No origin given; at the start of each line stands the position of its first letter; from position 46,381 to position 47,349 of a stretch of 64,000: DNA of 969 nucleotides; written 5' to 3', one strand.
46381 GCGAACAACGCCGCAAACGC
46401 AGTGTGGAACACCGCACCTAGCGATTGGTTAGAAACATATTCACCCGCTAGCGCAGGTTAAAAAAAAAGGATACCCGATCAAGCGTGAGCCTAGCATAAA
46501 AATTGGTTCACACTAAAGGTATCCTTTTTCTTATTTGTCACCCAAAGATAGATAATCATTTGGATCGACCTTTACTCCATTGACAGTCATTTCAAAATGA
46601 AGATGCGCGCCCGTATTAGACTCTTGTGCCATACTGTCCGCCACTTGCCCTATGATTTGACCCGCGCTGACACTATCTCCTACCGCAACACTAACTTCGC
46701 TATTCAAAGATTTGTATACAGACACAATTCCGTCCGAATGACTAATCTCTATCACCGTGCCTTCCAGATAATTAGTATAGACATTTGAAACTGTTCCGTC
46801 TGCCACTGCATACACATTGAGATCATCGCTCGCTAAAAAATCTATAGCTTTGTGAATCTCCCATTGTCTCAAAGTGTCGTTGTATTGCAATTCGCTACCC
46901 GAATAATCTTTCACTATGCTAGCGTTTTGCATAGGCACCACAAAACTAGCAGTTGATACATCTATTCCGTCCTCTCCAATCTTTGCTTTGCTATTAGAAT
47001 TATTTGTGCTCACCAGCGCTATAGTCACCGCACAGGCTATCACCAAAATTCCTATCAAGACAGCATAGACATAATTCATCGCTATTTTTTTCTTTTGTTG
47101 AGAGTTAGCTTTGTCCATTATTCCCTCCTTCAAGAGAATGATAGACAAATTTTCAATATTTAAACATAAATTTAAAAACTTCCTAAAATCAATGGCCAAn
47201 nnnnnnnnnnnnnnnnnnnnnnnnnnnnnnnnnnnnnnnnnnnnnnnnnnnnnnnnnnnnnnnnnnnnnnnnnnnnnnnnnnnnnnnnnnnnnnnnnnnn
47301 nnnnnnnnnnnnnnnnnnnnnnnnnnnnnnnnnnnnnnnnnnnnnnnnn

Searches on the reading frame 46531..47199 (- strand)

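Call 57: search_protein_families(library=pfam, proteins=[window:46531-47199:-], max_evalue=0.0001)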
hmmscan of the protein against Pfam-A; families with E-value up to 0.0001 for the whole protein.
window:46531-47199:- (222 aa): 1 family
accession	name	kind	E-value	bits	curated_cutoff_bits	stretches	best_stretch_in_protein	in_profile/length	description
PF01551.29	Peptidase_M23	-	5.2e-23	81.5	28.7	1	115-213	2-96/96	Peptidase family M23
